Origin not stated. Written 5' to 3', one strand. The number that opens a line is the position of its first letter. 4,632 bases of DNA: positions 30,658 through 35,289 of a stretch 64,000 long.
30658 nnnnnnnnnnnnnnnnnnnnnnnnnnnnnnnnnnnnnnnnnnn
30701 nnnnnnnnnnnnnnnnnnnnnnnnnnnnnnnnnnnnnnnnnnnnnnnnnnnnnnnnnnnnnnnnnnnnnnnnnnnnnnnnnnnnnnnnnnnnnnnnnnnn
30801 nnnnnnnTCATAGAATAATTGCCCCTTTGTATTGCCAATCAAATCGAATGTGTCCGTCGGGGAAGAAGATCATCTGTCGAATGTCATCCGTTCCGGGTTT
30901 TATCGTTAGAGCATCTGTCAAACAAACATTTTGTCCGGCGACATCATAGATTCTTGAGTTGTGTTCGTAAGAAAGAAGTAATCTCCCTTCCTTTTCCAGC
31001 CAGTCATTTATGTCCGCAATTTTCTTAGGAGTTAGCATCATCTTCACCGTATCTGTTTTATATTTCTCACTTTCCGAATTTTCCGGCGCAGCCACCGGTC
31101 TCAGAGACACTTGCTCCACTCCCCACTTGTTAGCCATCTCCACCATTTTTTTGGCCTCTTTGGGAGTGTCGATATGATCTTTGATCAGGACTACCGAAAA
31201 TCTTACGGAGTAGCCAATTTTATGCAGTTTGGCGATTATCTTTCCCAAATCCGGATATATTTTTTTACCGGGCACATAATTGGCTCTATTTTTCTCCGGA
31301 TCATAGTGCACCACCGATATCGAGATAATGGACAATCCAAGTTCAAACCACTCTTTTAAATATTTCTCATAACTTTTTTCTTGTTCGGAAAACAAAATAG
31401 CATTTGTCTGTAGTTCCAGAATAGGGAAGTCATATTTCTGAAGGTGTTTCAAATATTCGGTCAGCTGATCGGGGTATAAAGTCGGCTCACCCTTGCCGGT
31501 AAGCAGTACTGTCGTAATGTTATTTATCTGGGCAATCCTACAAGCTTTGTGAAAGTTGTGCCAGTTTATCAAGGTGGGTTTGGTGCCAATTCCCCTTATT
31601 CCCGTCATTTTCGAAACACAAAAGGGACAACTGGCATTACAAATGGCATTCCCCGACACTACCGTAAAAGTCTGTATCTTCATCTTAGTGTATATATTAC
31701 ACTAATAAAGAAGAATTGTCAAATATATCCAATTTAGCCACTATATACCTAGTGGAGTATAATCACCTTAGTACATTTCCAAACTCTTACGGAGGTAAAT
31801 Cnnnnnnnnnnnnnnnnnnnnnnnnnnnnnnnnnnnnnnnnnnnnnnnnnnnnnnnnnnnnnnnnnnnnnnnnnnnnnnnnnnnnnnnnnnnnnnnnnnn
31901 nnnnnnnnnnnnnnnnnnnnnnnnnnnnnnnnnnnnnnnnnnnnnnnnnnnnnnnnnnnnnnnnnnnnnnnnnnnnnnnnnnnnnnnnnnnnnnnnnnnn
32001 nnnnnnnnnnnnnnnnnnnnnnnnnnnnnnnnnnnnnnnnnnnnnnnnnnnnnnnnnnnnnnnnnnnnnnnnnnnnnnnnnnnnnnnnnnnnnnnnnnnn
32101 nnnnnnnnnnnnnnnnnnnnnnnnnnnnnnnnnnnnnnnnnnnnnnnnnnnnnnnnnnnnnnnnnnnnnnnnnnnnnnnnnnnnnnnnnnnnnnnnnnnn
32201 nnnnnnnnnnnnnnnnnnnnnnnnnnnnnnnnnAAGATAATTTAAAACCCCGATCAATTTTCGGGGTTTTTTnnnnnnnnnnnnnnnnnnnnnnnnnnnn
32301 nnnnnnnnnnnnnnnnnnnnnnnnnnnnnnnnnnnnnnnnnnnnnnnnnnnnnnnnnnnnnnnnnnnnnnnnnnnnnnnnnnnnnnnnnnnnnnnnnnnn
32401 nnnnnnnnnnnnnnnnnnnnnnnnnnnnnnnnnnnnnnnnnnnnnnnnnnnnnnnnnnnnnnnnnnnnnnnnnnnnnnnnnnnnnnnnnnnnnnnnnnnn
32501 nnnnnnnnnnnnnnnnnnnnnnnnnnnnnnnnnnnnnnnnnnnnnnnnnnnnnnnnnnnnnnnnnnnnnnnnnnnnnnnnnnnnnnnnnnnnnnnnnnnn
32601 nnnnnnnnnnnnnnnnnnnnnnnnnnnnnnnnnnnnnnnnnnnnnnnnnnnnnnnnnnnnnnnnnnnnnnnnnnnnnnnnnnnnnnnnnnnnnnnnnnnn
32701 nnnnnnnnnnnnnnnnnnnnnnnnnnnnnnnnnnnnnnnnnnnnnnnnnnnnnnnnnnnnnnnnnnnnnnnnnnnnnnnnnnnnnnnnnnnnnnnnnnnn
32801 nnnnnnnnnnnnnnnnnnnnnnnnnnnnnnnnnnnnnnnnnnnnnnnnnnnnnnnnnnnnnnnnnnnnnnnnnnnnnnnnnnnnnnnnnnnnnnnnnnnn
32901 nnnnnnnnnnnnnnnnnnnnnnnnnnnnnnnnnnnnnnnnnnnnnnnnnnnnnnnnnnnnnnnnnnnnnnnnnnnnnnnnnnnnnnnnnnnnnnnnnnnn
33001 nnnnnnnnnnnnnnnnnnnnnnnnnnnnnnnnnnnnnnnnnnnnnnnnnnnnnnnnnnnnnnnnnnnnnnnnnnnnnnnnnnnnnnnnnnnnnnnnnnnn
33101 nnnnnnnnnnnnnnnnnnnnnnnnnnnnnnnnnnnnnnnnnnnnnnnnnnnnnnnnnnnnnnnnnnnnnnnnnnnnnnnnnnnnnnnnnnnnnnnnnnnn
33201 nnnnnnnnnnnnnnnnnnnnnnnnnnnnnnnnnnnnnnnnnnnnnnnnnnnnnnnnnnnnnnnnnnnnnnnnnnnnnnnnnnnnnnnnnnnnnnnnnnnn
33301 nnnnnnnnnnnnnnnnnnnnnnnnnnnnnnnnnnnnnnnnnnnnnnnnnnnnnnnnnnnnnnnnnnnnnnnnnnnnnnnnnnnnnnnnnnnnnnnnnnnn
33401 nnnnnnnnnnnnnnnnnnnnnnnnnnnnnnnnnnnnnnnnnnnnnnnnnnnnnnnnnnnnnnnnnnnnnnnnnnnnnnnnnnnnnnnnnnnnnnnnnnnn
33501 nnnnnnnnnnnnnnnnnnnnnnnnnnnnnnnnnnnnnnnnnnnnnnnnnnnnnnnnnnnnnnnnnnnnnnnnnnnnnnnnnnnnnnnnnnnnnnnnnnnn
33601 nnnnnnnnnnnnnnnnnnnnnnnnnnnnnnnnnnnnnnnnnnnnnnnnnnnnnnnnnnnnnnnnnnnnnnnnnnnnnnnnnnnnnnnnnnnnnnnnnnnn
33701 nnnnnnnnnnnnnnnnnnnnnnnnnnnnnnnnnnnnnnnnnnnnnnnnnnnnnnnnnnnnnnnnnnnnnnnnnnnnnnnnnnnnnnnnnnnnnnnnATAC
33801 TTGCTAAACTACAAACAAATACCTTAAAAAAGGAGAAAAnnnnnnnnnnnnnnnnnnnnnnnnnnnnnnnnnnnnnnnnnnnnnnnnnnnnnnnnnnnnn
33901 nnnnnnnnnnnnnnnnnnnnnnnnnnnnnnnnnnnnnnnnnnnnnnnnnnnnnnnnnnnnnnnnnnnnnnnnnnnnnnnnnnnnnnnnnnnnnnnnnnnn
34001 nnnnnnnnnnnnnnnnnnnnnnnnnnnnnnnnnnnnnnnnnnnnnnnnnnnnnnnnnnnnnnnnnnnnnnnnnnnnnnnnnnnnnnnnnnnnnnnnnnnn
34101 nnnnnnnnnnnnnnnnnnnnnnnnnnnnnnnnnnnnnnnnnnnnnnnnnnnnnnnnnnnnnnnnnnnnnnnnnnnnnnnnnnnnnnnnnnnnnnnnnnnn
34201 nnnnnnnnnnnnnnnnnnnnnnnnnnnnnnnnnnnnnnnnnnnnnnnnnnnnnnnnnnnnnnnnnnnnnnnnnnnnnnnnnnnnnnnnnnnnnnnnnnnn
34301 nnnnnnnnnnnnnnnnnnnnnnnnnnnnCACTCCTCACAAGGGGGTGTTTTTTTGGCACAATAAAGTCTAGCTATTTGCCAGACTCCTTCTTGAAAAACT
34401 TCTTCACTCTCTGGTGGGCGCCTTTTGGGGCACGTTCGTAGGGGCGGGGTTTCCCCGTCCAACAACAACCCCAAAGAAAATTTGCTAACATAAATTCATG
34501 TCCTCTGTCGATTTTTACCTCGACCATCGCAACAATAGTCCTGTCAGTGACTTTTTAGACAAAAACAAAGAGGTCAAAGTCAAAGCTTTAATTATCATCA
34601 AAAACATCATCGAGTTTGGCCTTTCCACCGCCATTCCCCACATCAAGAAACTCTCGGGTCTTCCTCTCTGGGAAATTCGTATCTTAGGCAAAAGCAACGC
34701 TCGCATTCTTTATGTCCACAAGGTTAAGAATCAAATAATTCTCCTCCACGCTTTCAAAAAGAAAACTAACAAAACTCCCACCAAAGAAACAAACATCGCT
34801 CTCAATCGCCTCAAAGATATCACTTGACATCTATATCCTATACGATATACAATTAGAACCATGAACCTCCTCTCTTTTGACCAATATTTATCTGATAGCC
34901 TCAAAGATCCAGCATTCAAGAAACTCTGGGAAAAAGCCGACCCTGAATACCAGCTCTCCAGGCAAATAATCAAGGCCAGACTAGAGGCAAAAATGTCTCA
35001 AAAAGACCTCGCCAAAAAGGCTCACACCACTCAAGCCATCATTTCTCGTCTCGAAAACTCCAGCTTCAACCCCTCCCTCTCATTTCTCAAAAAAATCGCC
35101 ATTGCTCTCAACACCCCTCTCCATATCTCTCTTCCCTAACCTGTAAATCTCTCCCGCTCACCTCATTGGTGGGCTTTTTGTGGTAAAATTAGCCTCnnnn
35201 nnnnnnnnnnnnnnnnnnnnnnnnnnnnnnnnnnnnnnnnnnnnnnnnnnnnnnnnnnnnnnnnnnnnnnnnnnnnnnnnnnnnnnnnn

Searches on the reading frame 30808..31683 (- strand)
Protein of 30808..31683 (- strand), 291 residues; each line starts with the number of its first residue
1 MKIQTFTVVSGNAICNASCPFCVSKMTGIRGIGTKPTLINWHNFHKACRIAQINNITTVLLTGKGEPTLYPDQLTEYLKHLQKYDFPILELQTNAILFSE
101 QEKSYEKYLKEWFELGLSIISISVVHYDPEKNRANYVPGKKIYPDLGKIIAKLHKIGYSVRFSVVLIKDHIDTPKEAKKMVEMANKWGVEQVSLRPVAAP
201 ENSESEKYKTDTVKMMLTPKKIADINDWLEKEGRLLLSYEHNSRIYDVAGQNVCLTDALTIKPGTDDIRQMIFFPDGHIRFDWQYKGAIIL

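Call 8: search_protein_families(library=pfam, proteins=[window:30808-31683:-], max_evalue=0.01)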
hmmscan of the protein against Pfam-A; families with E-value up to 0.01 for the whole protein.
window:30808-31683:- (291 aa): 1 family
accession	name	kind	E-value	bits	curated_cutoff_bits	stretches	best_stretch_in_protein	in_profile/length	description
PF04055.27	Radical_SAM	-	2.6e-11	44.4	29.5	1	14-176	6-161/166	Radical SAM superfamily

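Call 56: search_protein_families(library=ncbifam, proteins=[window:30808-31683:-], max_evalue=0.01)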
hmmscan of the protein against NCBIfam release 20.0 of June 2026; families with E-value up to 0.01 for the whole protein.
window:30808-31683:- (291 aa): 15 families
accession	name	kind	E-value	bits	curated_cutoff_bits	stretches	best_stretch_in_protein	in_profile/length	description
TIGR02666.1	moaA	equivalog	3.1e-10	39.5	284.05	1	14-207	19-200/336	GTP 3',8-cyclase MoaA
NF045702.1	rSAM_GDGT_ether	equivalog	3.1e-09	36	450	1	14-207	95-278/486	tetraether lipid synthase Tes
TIGR02668.1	moaA_archaeal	equivalog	1.2e-08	34.3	325.25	1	12-215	17-206/303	GTP 3',8-cyclase MoaA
TIGR04317.1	W_rSAM_matur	equivalog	4.2e-08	32.7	380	1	14-199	13-186/349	tungsten cofactor oxidoreductase radical SAM maturase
NF001199.0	PRK00164.2-1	equivalog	4e-07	29.5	231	1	10-213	17-207/308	GTP 3',8-cyclase MoaA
NF038283.1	viperin_w_prok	equivalog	3e-06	26.6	180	1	14-123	11-118/281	viperin family antiviral radical SAM protein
NF045646.2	rSAM_Se_TrsS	equivalog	3e-06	26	490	1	14-198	95-267/441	radical SAM (seleno)protein TrsS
TIGR03977.1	rSAM_pair_HxsC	equivalog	1e-05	24.6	267.9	1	15-181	35-190/292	His-Xaa-Ser system radical SAM maturase HxsC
TIGR02495.1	NrdG2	equivalog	2.2e-05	23.9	131.15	1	15-118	26-122/193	anaerobic ribonucleoside-triphosphate reductase activating protein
TIGR00048.1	rRNA_mod_RlmN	equivalog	0.00014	20.9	290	1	8-214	108-312/355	dual-specificity RNA methyltransferase RlmN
TIGR04167.1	rSAM_SeCys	equivalog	0.00021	20.6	300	1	4-163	8-153/303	arsenosugar biosynthesis radical SAM (seleno)protein ArsS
TIGR04100.1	rSAM_pair_X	hypoth_equivalog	0.00025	20.7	262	1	15-188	18-188/197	TIGR04100 family radical SAM protein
TIGR04078.1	rSAM_yydG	equivalog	0.00047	19.7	300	1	8-142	4-126/309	YydG family radical SAM peptide epimerase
TIGR04038.1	tatD_link_rSAM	subfamily_domain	0.00064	19.6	129.7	1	14-177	17-176/192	TatD family nuclease-associated radical SAM protein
TIGR04311.1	rSAM_Geo_metal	subfamily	0.0013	17.9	400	1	11-132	9-120/423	radical SAM/SPASM family putative metalloenzyme maturase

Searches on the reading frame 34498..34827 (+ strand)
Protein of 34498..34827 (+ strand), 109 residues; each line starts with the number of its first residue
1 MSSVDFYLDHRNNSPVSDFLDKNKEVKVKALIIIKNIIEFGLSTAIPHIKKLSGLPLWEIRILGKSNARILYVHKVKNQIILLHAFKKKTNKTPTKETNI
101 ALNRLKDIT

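Call 8: search_protein_families(library=pfam, proteins=[window:34498-34827:+], max_evalue=0.01)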
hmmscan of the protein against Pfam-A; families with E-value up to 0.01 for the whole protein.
window:34498-34827:+ (109 aa): 1 family
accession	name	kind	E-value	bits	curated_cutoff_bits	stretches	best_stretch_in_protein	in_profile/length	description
PF05973.20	Gp49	-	1.9e-19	69.9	23.9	1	19-106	3-90/90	Phage derived protein Gp49-like (DUF891)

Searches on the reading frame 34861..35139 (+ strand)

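Call 8: search_protein_families(library=pfam, proteins=[window:34861-35139:+], max_evalue=0.01)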
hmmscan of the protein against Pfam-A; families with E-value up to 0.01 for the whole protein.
window:34861-35139:+ (92 aa): 6 families
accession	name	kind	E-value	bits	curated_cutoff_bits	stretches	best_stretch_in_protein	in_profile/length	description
PF01381.28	HTH_3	-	5.2e-14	52.5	23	1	36-87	1-52/55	Helix-turn-helix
PF12844.13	HTH_19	-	1.7e-06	28.3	30.2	1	38-85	6-53/64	Helix-turn-helix domain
PF13443.12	HTH_26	-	1.3e-05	25.8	22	1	41-85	7-52/63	Cro/C1-type HTH DNA-binding domain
PF13560.12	HTH_31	-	3e-05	24.7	27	1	32-86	2-57/64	Helix-turn-helix domain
PF13744.12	HTH_37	-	0.0013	19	27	1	31-69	18-56/80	Helix-turn-helix domain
PF04545.22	Sigma70_r4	-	0.0078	16.1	24.1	0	33-67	9-43/50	Sigma-70, region 4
